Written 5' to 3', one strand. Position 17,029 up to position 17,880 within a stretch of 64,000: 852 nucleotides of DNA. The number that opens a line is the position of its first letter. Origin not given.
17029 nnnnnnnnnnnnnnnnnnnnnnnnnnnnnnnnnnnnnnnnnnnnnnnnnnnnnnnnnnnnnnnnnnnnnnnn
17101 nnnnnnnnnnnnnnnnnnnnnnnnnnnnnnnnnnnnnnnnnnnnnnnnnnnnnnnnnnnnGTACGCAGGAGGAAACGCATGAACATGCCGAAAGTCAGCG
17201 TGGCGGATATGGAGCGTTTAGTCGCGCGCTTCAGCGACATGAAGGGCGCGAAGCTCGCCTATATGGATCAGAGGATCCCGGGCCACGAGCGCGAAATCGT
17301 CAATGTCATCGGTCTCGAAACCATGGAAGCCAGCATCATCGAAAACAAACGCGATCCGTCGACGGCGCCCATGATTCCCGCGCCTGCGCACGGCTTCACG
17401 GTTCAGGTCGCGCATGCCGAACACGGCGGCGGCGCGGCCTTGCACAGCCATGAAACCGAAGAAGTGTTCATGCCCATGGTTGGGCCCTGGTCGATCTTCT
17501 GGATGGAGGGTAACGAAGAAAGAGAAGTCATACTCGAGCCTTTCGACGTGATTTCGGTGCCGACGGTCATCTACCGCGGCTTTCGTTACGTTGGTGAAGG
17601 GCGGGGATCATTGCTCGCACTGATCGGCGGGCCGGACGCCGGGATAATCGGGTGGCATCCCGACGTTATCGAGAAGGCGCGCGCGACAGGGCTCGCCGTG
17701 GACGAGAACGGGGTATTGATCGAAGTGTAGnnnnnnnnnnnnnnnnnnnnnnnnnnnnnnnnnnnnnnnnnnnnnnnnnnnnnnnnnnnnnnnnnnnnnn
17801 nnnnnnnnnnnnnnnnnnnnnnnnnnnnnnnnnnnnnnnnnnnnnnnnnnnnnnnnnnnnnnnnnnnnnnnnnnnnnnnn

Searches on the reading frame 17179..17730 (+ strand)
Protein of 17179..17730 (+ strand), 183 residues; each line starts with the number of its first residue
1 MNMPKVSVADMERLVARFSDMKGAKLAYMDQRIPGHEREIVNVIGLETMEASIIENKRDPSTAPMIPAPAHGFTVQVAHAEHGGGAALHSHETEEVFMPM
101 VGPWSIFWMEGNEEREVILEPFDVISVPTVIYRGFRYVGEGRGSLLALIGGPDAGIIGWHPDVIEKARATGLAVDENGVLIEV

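Call 13: find_encoding_contigs(protein=window:17179-17730:+, flank=4000, max_places=10)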
Protein window:17179-17730:+ (183 aa): 10 contigs read that carry it; 8 places shown.
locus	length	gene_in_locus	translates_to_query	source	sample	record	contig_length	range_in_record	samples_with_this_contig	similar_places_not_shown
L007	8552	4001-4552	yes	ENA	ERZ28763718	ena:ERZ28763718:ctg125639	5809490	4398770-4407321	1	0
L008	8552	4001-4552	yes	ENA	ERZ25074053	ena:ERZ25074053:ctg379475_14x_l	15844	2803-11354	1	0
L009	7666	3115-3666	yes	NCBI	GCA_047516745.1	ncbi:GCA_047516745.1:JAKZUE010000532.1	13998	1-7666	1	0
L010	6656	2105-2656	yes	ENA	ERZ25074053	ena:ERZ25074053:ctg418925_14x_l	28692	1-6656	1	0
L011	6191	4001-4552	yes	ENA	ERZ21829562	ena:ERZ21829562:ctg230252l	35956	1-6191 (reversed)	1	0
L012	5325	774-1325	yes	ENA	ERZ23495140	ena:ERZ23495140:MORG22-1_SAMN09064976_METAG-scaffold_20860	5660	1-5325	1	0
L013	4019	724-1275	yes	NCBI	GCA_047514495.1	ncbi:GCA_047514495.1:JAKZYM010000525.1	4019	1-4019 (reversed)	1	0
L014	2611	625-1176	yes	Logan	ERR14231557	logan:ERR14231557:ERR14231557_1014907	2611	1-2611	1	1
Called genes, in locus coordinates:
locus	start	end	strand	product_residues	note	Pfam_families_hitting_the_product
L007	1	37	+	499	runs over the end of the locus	PF00665:rve, PF22483:Mu-transpos_C_2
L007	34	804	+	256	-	PF01695:IstB_IS21, PF00308:Bac_DnaA (weak)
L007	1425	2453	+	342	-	PF00296:Bac_luciferase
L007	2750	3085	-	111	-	-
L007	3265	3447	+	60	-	-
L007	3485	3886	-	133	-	-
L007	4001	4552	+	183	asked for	-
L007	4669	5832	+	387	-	PF01717:Meth_synt_2 (weak)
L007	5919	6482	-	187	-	PF01717:Meth_synt_2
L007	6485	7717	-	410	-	PF01979:Amidohydro_1, PF07969:Amidohydro_3 (weak)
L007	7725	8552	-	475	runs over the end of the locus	PF01425:Amidase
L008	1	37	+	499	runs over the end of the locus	PF00665:rve, PF22483:Mu-transpos_C_2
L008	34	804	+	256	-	PF01695:IstB_IS21, PF00308:Bac_DnaA (weak)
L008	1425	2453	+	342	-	PF00296:Bac_luciferase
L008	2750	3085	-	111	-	-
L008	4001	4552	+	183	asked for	-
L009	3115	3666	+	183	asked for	-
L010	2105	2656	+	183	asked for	-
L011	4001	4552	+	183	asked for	-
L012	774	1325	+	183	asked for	-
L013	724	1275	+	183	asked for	-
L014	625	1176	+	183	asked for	-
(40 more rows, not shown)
